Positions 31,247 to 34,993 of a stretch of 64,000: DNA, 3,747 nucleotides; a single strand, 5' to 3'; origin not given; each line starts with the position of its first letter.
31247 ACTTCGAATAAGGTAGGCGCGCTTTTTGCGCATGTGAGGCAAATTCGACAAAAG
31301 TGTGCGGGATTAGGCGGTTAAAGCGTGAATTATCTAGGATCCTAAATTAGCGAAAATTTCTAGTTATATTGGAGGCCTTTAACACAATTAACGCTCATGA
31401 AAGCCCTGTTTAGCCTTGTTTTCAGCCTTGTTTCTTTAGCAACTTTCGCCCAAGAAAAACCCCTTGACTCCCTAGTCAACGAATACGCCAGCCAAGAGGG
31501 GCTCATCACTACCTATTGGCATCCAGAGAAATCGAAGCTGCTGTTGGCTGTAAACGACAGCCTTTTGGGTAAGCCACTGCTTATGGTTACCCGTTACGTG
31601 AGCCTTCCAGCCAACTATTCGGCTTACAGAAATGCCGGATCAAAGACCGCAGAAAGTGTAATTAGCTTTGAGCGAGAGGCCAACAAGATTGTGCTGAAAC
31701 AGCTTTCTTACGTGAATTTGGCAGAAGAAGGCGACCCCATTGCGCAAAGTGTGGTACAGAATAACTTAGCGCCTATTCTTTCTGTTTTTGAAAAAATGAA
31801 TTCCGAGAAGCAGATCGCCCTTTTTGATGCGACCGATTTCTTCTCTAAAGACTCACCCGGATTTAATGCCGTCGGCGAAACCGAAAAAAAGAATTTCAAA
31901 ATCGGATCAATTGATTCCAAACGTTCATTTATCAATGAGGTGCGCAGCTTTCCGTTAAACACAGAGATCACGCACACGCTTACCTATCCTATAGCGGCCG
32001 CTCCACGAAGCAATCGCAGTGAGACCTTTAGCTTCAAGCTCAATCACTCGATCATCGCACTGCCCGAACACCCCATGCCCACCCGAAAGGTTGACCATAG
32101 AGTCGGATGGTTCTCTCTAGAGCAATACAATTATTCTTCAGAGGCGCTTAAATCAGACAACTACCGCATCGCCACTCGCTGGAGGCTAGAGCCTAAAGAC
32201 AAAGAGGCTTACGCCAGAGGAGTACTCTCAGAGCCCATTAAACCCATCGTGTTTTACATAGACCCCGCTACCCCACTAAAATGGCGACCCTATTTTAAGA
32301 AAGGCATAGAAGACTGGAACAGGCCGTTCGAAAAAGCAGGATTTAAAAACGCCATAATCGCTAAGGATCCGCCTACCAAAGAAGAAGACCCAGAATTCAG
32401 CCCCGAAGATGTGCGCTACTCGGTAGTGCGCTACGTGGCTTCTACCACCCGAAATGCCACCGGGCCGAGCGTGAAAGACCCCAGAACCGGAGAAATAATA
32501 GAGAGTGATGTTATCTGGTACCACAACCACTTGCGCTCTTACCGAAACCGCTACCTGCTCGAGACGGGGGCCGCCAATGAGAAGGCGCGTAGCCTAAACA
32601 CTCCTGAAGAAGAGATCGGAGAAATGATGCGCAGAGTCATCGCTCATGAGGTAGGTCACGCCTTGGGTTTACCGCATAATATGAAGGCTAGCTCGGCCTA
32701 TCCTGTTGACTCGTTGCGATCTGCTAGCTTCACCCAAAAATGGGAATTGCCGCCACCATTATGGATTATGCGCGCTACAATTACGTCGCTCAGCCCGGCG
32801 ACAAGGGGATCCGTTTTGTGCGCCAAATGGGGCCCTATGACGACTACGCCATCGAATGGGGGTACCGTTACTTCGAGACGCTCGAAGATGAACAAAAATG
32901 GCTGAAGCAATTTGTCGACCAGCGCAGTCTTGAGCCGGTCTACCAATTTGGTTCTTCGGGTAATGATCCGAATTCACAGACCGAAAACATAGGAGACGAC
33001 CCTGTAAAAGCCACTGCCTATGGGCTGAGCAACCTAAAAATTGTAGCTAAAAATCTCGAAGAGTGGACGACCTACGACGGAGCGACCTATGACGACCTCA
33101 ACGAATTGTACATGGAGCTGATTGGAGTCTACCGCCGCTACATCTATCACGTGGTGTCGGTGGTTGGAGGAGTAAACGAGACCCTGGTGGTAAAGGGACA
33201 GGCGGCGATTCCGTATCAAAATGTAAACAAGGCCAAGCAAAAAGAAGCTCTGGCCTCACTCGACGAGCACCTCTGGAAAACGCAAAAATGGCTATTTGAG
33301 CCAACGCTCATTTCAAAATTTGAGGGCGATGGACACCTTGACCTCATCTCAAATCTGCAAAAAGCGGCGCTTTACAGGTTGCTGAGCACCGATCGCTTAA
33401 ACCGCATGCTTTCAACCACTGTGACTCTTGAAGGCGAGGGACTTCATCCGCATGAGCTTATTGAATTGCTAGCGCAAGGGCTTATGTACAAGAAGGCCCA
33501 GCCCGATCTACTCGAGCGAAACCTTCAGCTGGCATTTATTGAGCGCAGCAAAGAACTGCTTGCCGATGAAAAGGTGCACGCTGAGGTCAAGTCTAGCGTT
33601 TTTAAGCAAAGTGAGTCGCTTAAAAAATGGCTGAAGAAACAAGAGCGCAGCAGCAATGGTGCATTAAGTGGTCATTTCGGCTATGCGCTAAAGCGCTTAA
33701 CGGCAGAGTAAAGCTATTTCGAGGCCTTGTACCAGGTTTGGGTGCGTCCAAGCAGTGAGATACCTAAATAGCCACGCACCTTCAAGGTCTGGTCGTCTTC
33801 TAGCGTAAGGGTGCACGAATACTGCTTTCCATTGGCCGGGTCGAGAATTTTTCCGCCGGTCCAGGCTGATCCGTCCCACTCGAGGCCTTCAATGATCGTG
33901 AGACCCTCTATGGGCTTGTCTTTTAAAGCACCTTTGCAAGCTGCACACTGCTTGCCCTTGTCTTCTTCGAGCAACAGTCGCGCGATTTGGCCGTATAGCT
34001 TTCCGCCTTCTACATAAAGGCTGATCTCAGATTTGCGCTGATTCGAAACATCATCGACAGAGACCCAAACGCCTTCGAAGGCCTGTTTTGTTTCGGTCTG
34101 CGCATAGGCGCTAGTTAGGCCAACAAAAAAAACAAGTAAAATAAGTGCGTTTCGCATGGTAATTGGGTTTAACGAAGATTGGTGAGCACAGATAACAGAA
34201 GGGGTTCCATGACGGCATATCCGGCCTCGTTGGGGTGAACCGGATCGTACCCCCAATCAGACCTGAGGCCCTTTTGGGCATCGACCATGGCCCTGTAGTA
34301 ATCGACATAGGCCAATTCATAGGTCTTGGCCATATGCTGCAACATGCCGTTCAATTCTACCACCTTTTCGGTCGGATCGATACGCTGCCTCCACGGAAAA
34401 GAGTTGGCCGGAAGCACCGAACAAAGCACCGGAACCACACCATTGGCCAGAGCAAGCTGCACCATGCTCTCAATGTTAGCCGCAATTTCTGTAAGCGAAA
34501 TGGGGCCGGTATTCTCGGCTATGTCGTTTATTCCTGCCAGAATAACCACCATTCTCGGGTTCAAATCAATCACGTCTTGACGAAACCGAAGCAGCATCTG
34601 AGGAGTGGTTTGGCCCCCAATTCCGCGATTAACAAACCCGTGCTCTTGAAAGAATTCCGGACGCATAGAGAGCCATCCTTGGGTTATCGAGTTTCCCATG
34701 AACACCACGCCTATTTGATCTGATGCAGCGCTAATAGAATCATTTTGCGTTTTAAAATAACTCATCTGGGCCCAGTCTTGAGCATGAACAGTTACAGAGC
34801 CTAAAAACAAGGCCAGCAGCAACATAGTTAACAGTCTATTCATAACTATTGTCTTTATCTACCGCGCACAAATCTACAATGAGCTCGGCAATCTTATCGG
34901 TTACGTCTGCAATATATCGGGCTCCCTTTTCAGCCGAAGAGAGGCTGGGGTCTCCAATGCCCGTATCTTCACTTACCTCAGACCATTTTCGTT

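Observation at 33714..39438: Seven-gene operon joining a Tat-type Gfo/Idh/MocA oxidoreductase and two DUF1080 proteins to an HGSNAT/NagX-like membrane acetyltransferase, a creatininase-fold amidohydrolase and an SGNH esterase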

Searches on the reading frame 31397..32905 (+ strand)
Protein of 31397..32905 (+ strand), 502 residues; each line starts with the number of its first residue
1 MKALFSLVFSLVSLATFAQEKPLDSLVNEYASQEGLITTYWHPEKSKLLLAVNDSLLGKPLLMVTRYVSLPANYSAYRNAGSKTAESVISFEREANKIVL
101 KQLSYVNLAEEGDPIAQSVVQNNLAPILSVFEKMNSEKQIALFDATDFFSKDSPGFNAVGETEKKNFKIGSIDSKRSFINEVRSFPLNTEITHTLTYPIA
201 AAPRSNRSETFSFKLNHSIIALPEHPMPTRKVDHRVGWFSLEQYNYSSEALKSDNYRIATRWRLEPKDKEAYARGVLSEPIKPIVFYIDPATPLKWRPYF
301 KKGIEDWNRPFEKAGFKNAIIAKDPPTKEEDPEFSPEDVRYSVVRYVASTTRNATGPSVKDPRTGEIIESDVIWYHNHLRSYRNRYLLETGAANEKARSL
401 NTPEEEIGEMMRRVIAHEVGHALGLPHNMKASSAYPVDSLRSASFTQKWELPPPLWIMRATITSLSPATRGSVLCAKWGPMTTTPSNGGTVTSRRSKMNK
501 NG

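Call 9: search_protein_families(library=pfam, proteins=[window:31397-32905:+], max_evalue=0.001)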
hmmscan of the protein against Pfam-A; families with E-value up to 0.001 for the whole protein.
window:31397-32905:+ (502 aa): 4 families
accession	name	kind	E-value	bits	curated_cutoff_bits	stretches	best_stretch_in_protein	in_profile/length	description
PF17148.9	DUF5117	-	1.7e-51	175.2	27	1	81-267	1-189/189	Domain of unknown function (DUF5117)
PF16313.11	DUF4953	-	8.7e-20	71.6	24.2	1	401-448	3-50/316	Met-zincin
PF17162.9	DUF5118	-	2e-07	31.1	27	1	21-68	2-48/50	Domain of unknown function (DUF5118)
PF00413.30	Peptidase_M10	-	0.00083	19.7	24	0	409-433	106-130/159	Matrixin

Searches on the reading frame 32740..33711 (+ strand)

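Call 9: search_protein_families(library=pfam, proteins=[window:32740-33711:+], max_evalue=0.001)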
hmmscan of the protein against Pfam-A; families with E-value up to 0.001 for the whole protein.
window:32740-33711:+ (323 aa): 1 family
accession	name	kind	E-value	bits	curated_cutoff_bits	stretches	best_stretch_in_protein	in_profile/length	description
PF16313.11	DUF4953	-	6.9e-72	242.8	24.2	1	1-251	51-312/316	Met-zincin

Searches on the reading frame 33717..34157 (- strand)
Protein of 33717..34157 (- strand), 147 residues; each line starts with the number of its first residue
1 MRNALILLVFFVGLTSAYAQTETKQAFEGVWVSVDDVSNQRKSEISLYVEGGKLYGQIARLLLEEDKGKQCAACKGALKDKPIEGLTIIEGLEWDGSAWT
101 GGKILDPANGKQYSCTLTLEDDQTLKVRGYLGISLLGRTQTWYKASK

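Call 5: search_protein_families(library=pfam, proteins=[window:33717-34157:-], max_evalue=0.01)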
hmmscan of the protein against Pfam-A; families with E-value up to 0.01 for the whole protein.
seq(147 aa): 1 family
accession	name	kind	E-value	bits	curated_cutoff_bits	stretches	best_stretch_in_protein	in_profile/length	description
PF09917.15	DUF2147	-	9.2e-31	107.2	27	1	29-143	1-111/112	Uncharacterized protein conserved in bacteria (DUF2147)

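Call 6: search_protein_families(library=ncbifam, proteins=[window:33717-34157:-], max_evalue=0.01)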
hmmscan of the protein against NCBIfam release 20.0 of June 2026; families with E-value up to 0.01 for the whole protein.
seq(147 aa): 0 families

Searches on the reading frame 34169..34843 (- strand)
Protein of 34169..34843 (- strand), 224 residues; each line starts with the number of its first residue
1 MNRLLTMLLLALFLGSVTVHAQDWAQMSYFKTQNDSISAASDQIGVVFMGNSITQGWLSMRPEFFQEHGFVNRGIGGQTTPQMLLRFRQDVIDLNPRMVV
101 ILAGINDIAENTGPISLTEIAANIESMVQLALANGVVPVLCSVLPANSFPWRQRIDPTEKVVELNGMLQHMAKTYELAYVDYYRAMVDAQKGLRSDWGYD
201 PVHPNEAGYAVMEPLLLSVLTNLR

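Call 5: search_protein_families(library=pfam, proteins=[window:34172-34843:-], max_evalue=0.01)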
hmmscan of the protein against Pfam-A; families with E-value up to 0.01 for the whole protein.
seq(224 aa): 2 families
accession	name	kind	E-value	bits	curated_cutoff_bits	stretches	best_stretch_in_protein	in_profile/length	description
PF13472.12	Lipase_GDSL_2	-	1.5e-28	101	32.9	1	48-211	1-178/178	GDSL-like Lipase/Acylhydrolase family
PF00657.28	Lipase_GDSL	-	1.2e-10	42.4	23.6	1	46-212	1-204/208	GDSL-like Lipase/Acylhydrolase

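Call 6: search_protein_families(library=ncbifam, proteins=[window:34172-34843:-], max_evalue=0.01)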
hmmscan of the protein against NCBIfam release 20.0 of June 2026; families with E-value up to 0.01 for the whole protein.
seq(224 aa): 3 families
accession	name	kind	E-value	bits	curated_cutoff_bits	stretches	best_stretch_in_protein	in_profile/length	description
NF042968.1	AcxylEst_AxeA1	equivalog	3.7e-06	25.5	700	1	81-212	329-455/459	acetylxylan esterase AxeA1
NF007819.1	PRK10528.1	equivalog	0.00058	19.6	270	1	52-207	45-191/210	multifunctional acyl-CoA thioesterase I/protease I/lysophospholipase L1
NF045548.1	GDSL_lipase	equivalog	0.0017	17.9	300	0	115-212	127-217/231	Rv0518 family GDSL lipase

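Call 31: search_solved_structures(query=window:34169-34843:-, max_evalue=0.001)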
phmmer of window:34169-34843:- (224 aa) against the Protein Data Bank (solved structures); distinct sequences matched with E-value up to 0.001: 32.
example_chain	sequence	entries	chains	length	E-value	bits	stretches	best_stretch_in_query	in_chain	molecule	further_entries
3p94_A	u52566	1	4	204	2.1e-56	194.1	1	22-220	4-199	GDSL-like Lipase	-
4ppy_A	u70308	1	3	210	1.2e-50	175.4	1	22-219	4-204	Putative acylhydrolase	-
4hf7_A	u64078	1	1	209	3.9e-50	173.7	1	23-218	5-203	Putative acylhydrolase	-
4iyj_A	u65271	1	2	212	6.3e-50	173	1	20-219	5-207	GDSL-like protein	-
9hi5_A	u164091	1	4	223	1.5e-45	158.7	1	21-219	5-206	GDSL-like protein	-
9hi6_A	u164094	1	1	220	1.3e-44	155.6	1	28-219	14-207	FI6-focused design_04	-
9hi4_C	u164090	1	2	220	1.4e-41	145.7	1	21-219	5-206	FI6-focused design_03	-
6njc_A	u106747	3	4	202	2.4e-10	43.6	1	45-210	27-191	Sialate O-acetylesterase | Lysophospholipase L1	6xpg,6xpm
7pzg_AAA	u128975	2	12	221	2.9e-10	43.4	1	45-210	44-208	Lysophospholipase L1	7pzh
2hsj_A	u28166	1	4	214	2.2e-08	37.2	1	43-214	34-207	Putative platelet activating factor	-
1yzf_A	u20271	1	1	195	5.5e-08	35.9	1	65-217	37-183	lipase/acylhydrolase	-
4rsh_A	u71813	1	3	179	9.8e-07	31.8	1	34-212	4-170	Lipolytic protein G-D-S-L family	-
1fxw_F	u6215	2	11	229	1.3e-06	31.4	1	43-211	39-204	PLATELET-ACTIVATING FACTOR ACETYLHYDROLASE IB BETA SUBUNIT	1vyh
4oao_A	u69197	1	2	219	2.1e-06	30.7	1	69-214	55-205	Acetyl xylan esterase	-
5bn1_A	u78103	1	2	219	2.5e-06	30.5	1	70-214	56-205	Acetyl xylan esterase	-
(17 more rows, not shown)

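Call 61: find_homologous_proteins(query=window:34169-34843:-, max_evalue=1e-20)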
Query window:34169-34843:- (224 aa): 7994 proteins with E <= 1e-20 among 8000 candidates; the best 120 are listed.
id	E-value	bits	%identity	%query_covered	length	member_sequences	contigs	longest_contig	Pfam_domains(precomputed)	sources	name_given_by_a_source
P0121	1.9e-137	474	94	100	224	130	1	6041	PF17182.11,PF13472.13,PF00657.29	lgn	-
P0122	4.3e-133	460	91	100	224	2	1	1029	PF17182.11,PF13472.13,PF00657.29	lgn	-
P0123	2.3e-132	457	92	100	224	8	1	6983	PF13472.13,PF00657.29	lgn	-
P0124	2.9e-131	454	90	100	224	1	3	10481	PF13472.13,PF00657.29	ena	-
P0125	7.6e-131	452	90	100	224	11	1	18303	PF13472.13,PF00657.29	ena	-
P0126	7.8e-128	442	88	95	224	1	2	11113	PF13472.13,PF00657.29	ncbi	ncbi:MAG: GDSL-type esterase/lipase family protein [Flavobacteriaceae bacterium]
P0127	2.0e-127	441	88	95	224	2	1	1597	PF13472.13,PF00657.29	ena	-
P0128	7.4e-127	439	87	100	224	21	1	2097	PF13472.13,PF00657.29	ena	-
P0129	7.4e-127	439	87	100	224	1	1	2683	PF13472.13,PF00657.29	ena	-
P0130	1.6e-126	438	90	97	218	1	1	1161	PF17182.11,PF13472.13,PF00657.29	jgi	-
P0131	2.6e-126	437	87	100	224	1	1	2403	PF13472.13,PF00657.29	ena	-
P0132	6.0e-125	433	86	100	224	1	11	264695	PF13472.13,PF00657.29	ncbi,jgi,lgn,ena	jgi:lysophospholipase L1-like esterase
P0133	4.6e-124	430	85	100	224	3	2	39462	PF13472.13,PF00657.29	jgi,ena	jgi:lysophospholipase L1-like esterase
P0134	1.1e-104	367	72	96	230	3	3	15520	PF13472.13,PF00657.29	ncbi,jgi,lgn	ncbi:MAG: hypothetical protein RLZZ242_1206 [Bacteroidota bacterium]|jgi:lysophospholipase L1-like e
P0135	1.0e-102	360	69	100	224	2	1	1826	PF13472.13,PF00657.29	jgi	jgi:lysophospholipase L1-like esterase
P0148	9.3e-86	305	60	99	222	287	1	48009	PF13472.13,PF00657.29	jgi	-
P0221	1.4e-74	268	59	95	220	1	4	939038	PF13472.13,PF00657.29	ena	-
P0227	3.9e-74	267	60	91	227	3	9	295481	PF13472.13,PF00657.29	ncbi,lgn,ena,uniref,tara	ncbi:SGNH/GDSL hydrolase family protein [Yeosuana marina]|uniref:SGNH/GDSL hydrolase family protein 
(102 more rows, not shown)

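Call 62: find_encoding_contigs(protein=P0227, flank=8000, max_places=2)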
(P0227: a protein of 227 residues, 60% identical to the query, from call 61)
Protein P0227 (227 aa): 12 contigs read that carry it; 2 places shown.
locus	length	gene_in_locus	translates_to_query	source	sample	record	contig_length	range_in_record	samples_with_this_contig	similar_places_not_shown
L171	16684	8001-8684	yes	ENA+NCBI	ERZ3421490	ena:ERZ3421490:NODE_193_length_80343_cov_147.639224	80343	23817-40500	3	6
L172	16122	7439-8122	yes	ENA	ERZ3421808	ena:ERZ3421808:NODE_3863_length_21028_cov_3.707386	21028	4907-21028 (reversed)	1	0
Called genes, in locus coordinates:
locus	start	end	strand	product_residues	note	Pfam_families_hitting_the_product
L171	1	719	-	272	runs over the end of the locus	PF02548:Pantoate_transf, PF13714:PEP_mutase (weak)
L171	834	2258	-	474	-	PF03315:SDH_beta, PF03313:SDH_alpha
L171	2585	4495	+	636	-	PF00012:HSP70, PF06723:MreB_Mbl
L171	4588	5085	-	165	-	-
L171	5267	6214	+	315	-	PF00478:IMPDH (faint), PF01070:FMN_dh (faint), PF00977:His_biosynth, PF03060:NMO, PF05690:ThiG (weak)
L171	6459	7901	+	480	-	PF07690:MFS_1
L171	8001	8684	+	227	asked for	PF00657:Lipase_GDSL, PF13472:Lipase_GDSL_2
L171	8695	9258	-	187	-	PF13302:Acetyltransf_3, PF13420:Acetyltransf_4 (weak), PF00583:Acetyltransf_1 (weak)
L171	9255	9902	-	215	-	PF02230:Abhydrolase_2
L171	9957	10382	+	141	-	PF03061:4HBT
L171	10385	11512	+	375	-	PF00425:Chorismate_bind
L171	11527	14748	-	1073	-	PF00930:DPPIV_N (faint), PF26549:Tricorn_N, PF07676:PD40, PF26549:Tricorn_N, PF26550:Tricorn_2nd, PF07676:PD40 (weak), PF14684:Tricorn_C1, PF03572:Peptidase_S41, +3 more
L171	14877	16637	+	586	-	PF02776:TPP_enzyme_N, PF16582:TPP_enzyme_M_2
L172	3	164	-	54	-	?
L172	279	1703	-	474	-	PF03315:SDH_beta, PF03313:SDH_alpha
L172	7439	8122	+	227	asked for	PF00657:Lipase_GDSL, PF13472:Lipase_GDSL_2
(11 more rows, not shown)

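Call 63: find_encoding_contigs(protein=P0221, flank=8000, max_places=1)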
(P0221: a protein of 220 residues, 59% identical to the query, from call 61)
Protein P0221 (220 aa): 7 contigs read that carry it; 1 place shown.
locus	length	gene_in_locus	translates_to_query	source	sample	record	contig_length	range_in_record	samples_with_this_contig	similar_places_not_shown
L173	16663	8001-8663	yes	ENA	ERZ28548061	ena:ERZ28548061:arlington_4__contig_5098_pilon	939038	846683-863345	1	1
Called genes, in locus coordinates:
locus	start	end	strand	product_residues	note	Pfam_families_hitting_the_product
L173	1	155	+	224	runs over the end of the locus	PF09365:DUF2461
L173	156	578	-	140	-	-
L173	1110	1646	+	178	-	PF11138:DUF2911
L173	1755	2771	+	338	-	PF04909:Amidohydro_2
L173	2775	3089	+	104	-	PF01906:YbjQ_1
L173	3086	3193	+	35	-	-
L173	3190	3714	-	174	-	PF13489:Methyltransf_23 (faint)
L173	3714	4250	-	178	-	-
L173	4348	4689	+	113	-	PF01253:SUI1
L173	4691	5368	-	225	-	PF03167:UDG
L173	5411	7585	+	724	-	PF00488:MutS_V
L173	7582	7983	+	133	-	PF04134:DCC1-like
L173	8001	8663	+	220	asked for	PF00657:Lipase_GDSL, PF13472:Lipase_GDSL_2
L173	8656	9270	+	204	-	PF00398:RrnaAD (faint), PF13649:Methyltransf_25, PF08241:Methyltransf_11 (faint), PF08242:Methyltransf_12 (weak)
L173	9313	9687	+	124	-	PF07681:DoxX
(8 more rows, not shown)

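Call 64: find_encoding_contigs(protein=P0148, flank=8000, max_places=1)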
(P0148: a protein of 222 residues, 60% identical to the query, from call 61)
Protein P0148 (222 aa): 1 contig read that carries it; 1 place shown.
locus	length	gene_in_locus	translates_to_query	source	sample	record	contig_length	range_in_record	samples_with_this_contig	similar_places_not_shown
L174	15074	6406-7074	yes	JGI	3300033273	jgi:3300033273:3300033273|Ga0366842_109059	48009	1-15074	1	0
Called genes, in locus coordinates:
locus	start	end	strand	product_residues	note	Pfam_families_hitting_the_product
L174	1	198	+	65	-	?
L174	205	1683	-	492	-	PF02838:Glyco_hydro_20b, PF00728:Glyco_hydro_20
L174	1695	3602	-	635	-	PF01182:Glucosamine_iso, PF02585:PIG-L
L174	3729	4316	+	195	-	PF06439:3keto-disac_hyd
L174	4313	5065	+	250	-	PF06439:3keto-disac_hyd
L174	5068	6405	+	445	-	PF01408:GFO_IDH_MocA, PF19051:GFO_IDH_MocA_C2 (weak)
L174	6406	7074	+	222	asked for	PF00657:Lipase_GDSL, PF13472:Lipase_GDSL_2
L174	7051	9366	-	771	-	PF17162:DUF5118 (weak), PF17148:DUF5117, PF16313:DUF4953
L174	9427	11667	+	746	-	PF13715:CarbopepD_reg_2, PF07715:Plug (weak), PF00593:TonB_dep_Rec_b-barrel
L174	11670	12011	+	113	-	PF00403:HMA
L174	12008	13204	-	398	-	PF13354:Beta-lactamase2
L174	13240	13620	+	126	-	PF00166:Cpn10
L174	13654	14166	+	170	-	PF13420:Acetyltransf_4 (weak), PF00583:Acetyltransf_1, PF13673:Acetyltransf_10, PF13508:Acetyltransf_7, PF08445:FR47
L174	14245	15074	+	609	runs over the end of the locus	PF07715:Plug, PF00593:TonB_dep_Rec_b-barrel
